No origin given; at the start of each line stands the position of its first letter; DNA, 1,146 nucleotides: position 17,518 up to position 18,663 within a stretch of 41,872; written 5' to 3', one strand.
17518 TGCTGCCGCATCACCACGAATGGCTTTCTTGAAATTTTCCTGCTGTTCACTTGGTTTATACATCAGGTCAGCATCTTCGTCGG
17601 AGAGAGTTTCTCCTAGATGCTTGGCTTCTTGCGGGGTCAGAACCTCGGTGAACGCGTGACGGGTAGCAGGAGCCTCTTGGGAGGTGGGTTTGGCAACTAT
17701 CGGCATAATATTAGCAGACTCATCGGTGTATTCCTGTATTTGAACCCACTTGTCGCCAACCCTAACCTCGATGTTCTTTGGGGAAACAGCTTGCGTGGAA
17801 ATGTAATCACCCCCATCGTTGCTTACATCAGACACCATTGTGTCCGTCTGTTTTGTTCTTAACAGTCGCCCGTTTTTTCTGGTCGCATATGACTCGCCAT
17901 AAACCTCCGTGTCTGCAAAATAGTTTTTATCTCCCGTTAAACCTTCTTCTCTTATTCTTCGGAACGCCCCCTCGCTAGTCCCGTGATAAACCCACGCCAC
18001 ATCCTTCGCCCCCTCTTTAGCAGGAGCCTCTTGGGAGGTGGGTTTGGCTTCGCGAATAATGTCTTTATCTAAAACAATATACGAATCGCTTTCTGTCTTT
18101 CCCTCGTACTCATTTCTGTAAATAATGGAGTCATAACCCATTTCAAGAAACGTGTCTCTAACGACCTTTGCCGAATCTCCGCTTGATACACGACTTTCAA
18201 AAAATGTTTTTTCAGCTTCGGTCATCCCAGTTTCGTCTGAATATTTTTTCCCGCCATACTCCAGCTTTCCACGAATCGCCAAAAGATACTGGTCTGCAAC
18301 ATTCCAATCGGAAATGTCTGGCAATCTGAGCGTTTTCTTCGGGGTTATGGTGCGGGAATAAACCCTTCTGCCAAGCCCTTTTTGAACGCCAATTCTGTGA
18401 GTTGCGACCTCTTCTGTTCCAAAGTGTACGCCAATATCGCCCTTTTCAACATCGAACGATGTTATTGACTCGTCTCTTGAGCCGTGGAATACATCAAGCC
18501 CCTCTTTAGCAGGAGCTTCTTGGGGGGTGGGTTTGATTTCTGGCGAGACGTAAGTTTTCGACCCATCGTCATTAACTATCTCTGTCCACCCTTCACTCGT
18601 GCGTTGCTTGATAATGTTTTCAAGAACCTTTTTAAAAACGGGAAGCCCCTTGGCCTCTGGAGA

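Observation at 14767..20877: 2036-aa internal virion protein built as a polyvalent effector: ParB/Srx-like plus two to three ART-like cassettes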

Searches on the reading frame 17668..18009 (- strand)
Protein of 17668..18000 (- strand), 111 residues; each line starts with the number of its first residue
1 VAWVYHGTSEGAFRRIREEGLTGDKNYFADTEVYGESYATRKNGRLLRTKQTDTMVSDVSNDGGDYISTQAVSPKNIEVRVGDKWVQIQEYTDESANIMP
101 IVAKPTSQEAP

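Call 14: search_protein_families(library=pfam, proteins=[window:17668-18000:-], max_evalue=10)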
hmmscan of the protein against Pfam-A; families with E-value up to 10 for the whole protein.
seq(111 aa): 2 families
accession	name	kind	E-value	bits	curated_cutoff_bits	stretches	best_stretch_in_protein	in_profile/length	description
PF02911.23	Formyl_trans_C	-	0.068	13.8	21.1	1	70-101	61-92/100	Formyl transferase, C-terminal domain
PF18760.7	ART-PolyVal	-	0.086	14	31.2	1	4-47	9-54/140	ADP-Ribosyltransferase in polyvalent proteins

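Call 41: search_solved_structures(query=A2, max_evalue=10, show_alignments=3)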
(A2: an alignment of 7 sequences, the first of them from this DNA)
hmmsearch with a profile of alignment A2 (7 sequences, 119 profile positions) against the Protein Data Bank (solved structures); distinct sequences matched with E-value up to 10: 18.
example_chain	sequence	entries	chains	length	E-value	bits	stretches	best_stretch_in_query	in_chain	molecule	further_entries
8tfz_A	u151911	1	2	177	0.018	18.3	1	4-50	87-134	Probable RNA 2'-phosphotransferase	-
8tfi_A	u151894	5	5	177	0.031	17.5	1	4-50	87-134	Probable RNA 2'-phosphotransferase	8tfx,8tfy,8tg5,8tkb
2jya_A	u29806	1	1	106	0.27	14.5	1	27-64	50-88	Uncharacterized protein Atu1810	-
1jhj_A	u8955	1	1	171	0.28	14.4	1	42-101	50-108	APC10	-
4ui9_L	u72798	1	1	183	0.32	14.2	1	42-101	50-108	ANAPHASE-PROMOTING COMPLEX SUBUNIT 10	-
5g04_L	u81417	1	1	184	0.33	14.2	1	42-101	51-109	ANAPHASE-PROMOTING COMPLEX SUBUNIT 10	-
5khu_L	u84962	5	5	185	0.33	14.2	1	42-101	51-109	Anaphase-promoting complex subunit 10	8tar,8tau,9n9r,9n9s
5a31_L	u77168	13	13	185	0.33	14.2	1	42-101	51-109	ANAPHASE-PROMOTING COMPLEX SUBUNIT 10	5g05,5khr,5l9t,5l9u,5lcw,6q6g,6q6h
9ld4_A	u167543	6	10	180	0.47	13.7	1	5-40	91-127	Probable RNA 2'-phosphotransferase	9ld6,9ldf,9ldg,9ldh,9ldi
9ld3_A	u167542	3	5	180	0.47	13.7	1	5-40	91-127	Probable RNA 2'-phosphotransferase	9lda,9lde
9ldc_A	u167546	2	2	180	0.48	13.7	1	5-40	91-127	Probable RNA 2'-phosphotransferase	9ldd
6e3a_A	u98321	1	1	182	0.7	13.2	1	7-57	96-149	Probable RNA 2'-phosphotransferase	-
6ede_A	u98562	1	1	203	0.84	12.9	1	7-57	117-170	Probable RNA 2'-phosphotransferase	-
1wfx_A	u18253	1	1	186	1.2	12.4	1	9-51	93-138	Probable RNA 2'-phosphotransferase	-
7kw8_A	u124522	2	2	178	1.2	12.3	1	7-50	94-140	tRNA 2'-phosphotransferase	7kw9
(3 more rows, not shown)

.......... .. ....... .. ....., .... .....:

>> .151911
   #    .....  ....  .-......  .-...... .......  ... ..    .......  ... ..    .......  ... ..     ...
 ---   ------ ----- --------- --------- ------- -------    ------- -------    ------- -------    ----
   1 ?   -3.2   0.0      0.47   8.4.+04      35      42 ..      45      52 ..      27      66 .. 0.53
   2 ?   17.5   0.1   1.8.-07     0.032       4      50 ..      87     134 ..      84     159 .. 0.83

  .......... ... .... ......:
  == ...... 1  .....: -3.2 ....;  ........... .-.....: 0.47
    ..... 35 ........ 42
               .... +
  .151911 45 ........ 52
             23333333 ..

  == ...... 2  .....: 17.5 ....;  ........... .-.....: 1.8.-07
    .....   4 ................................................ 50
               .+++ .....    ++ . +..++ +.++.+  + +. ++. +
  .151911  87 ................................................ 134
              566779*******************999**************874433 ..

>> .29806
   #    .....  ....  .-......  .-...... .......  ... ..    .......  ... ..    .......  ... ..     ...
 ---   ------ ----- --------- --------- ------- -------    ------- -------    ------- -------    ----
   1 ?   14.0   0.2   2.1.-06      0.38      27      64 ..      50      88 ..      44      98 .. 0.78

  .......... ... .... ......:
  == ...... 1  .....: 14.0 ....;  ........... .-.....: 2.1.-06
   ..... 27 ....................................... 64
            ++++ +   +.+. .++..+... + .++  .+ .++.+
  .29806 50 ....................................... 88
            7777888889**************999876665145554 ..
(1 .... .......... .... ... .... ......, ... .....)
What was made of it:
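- On ADP-ribosyltransferase superfamily, H-Y-[ED] clade (cassette C4): Tpt1 hits in PDB reach E=0.018 (call 41).
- its profile hits eight distinct Tpt1/KptA chains in PDB, best E=0.018 (call 41)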

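Call 49: predict_structure(alignment_id=A2)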
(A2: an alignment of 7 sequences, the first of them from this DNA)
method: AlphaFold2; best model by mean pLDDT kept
length: 112 residues; sequences in the alignment: 7
mean_pLDDT: 78.8   pTM: 0.69
mean pLDDT of the five models: 78.8, 75.5, 74.6, 69.3, 64.7
residues with pLDDT >= 90: 3; 70-90: 88; 50-70: 16; < 50: 5
segments of 3 or more residues with pLDDT < 50: 110-112
pLDDT, mean of each block of 10 residues (from residue 1): 73 80 85 85 82 83 75 87 88 78 59 42
secondary structure, 60 per line:
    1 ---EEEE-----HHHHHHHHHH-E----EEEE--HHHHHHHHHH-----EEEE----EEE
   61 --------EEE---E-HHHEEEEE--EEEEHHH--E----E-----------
elements in order: E4-7 H13-22 E29-32 H35-44 E50-53 E58-60 E69-71 E80-84 E87-90
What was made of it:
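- On ADP-ribosyltransferase superfamily, H-Y-[ED] clade (cassette C4): The predicted order of secondary-structure elements fits (call 49).
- The C4 model rests on only 7 sequences (call 49).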

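Call 52: fold_search(model_id=the predicted structure, library=pdb)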
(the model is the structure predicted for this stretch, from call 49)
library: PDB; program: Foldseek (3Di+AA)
matches with E <= 10: 104; with E <= 0.001: 0
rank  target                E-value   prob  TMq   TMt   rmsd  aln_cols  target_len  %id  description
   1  5lxp_B                6.1e-01  0.30  0.39  0.26   6.9       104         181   14  Human PARP14 (ARTD8), catalytic fragment in complex with inhibitor H5 (released 2016-12-21)
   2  6b12_A                6.5e-01  0.08  0.25  0.24   8.9       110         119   10  Structure of Tne2 in complex with Tni2 (released 2017-12-20)
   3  4csu_U                1.7e+00  0.04  0.17  0.19   7.9        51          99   12  Cryo-EM structures of the 50S ribosome subunit bound with ObgE (released 2014-06-04)
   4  4pko_Z                2.3e+00  0.03  0.24  0.27  13.7        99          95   14  Crystal structure of the Football-shaped GroEL-GroES2-(ADPBeFx)14 complex (released 2014-08-20)
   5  3k81_C                3.0e+00  0.02  0.15  0.16  10.4        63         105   13  Structure of the central interaction protein from the Trypanosoma brucei editosome in complex with single domain antib (released 2010-11-17)
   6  3f2c_A                3.4e+00  0.04  0.22  0.04   9.3        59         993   10  DNA Polymerase PolC from Geobacillus kaustophilus complex with DNA, dGTP and Mn (released 2009-01-20)
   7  6vji_A                3.4e+00  0.01  0.13  0.07  14.7        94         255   15  Structure of mammalian NEIL2 from Monodelphis domestica (released 2020-08-12)
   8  7qh6_V                3.6e+00  0.01  0.15  0.11   9.4        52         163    8  Cryo-EM structure of the human mtLSU assembly intermediate upon MRM2 depletion - class 1 (released 2022-03-02)
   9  7r4w                  3.9e+00  0.02  0.18  0.19  10.2        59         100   19  Single stranded DNA binding protein SSB M5 from Fervidobacterium gondwanense (released 2023-08-23)
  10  5opx_Q                3.9e+00  0.01  0.20  0.23  14.1       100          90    9  Crystal structure of the GroEL mutant A109C in complex with GroES and ADP BeF2 (released 2018-01-10)
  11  9e2g_0Y               3.9e+00  0.01  0.16  0.09  12.3        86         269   12  Cryo-EM structure of 48 nm repeat of microtubule doublet from T. brucei flagellum (released 2025-03-12)
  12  5xog_W                4.1e+00  0.03  0.17  0.29   8.5        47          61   15  RNA Polymerase II elongation complex bound with Spt5 KOW5 and Elf1 (released 2017-08-16)
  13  7nky_Z                4.1e+00  0.02  0.16  0.13   8.5        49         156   14  RNA Polymerase II-Spt4/5-nucleosome-FACT structure (released 2021-07-07)
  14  3gd3_D                4.1e+00  0.01  0.13  0.05   9.4        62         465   11  Crystal structure of a naturally folded murine apoptosis inducing factor (released 2009-05-19)
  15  8xsd_J                4.4e+00  0.01  0.15  0.16  10.3        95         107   15  BA.5 Spike complex with CR9 (released 2025-02-12)
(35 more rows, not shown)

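Call 114: find_related_loci(query=A2, collection=genome_contigs, flank=6000)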
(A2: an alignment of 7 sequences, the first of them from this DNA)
Query A2 (112 aa) in genome_contigs; peptide patterns used: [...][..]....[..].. (x = any residue, [..] = any of these).
27 stretches matched a pattern; 3 encode a relative of the query (tblastn E <= 1e-3); 3 distinct loci.
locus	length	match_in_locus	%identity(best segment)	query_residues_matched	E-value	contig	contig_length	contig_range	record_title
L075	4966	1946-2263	52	6-106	7e-34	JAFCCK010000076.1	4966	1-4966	MAG: Candidatus Iainarchaeum archaeon isolate AB_3033_Bin_158 AB_3033_Bin_158_scaffold_32757, whole genome shotgun seque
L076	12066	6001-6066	65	1-23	1e-4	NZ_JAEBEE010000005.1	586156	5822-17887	Streptomyces sp. cmx-4-9 cmx-4-9_NODE_5_length_586156_cov_29.850480, whole genome shotgun sequence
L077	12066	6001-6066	65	1-23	2e-4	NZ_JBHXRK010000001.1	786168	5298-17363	Streptomyces sp. NPDC058646 NPDC058646_T43_B6.ctg-0001, whole genome shotgun sequence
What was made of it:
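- Tried and rejected: A scan of GTDB genomes for C4 found one true hit, on a 5-kb MAG scaffold (call 114).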

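Call 119: search_protein_families(library=pfam, alignment_id=A2, max_evalue=1)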
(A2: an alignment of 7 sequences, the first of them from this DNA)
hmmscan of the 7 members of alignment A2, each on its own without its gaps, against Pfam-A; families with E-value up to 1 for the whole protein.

A. member 1, seq(112 aa): 2 families
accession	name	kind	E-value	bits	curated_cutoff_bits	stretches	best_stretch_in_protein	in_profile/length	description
PF02911.23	Formyl_trans_C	-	0.068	13.8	21.1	0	73-104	61-92/100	Formyl transferase, C-terminal domain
PF18760.7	ART-PolyVal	-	0.079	14.2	31.2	1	7-50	9-54/140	ADP-Ribosyltransferase in polyvalent proteins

B. families by the number of members that match (of 7 scanned): 6 families
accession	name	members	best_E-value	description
PF18760.7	ART-PolyVal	7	0.00024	ADP-Ribosyltransferase in polyvalent proteins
PF01885.22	PTS_2-RNA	2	0.017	RNA 2'-phosphotransferase, Tpt1 / KptA family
PF00644.27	PARP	1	0.027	Poly(ADP-ribose) polymerase catalytic domain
PF02187.23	GAS2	1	0.058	Growth-Arrest-Specific Protein 2 Domain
PF02911.23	Formyl_trans_C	1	0.068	Formyl transferase, C-terminal domain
PF20474.3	PHL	1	0.071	PHL domain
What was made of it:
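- On ADP-ribosyltransferase superfamily, H-Y-[ED] clade (cassette C4): 7 of 7 members hit ART-PolyVal (best 2.4e-4), plus Tpt1 and PARP (call 119).
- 7 of 7 family members hit ART-PolyVal (best 2.4e-4), 2 hit Tpt1/KptA and 1 hits PARP (call 119)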

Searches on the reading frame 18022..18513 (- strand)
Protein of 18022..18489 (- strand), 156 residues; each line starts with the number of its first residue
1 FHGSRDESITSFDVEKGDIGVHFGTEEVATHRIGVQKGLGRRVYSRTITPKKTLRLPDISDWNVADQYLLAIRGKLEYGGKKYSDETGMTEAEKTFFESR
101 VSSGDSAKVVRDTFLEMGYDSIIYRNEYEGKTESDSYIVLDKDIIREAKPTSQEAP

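Call 14: search_protein_families(library=pfam, proteins=[window:18022-18489:-], max_evalue=10)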
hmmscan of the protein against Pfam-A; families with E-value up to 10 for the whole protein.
seq(156 aa): 0 families

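Call 42: search_solved_structures(query=A3, max_evalue=10, show_alignments=3)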
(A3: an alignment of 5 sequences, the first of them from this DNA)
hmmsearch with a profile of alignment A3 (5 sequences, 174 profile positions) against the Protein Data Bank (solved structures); distinct sequences matched with E-value up to 10: 2.
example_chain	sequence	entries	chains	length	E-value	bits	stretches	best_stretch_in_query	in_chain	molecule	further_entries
6gaw_Bv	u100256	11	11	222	1.4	12.2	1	24-114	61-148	mL64 | 'Mitochondrial ribosomal protein L59 | Uncharacterized protein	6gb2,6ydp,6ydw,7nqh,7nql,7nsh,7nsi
4v1a_v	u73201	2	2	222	2.5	11.5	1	24-110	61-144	MITORIBOSOMAL PROTEIN ML64, MRPL59, CRIF1 | MITORIBOSOMAL PROTEIN ML64, MRPL59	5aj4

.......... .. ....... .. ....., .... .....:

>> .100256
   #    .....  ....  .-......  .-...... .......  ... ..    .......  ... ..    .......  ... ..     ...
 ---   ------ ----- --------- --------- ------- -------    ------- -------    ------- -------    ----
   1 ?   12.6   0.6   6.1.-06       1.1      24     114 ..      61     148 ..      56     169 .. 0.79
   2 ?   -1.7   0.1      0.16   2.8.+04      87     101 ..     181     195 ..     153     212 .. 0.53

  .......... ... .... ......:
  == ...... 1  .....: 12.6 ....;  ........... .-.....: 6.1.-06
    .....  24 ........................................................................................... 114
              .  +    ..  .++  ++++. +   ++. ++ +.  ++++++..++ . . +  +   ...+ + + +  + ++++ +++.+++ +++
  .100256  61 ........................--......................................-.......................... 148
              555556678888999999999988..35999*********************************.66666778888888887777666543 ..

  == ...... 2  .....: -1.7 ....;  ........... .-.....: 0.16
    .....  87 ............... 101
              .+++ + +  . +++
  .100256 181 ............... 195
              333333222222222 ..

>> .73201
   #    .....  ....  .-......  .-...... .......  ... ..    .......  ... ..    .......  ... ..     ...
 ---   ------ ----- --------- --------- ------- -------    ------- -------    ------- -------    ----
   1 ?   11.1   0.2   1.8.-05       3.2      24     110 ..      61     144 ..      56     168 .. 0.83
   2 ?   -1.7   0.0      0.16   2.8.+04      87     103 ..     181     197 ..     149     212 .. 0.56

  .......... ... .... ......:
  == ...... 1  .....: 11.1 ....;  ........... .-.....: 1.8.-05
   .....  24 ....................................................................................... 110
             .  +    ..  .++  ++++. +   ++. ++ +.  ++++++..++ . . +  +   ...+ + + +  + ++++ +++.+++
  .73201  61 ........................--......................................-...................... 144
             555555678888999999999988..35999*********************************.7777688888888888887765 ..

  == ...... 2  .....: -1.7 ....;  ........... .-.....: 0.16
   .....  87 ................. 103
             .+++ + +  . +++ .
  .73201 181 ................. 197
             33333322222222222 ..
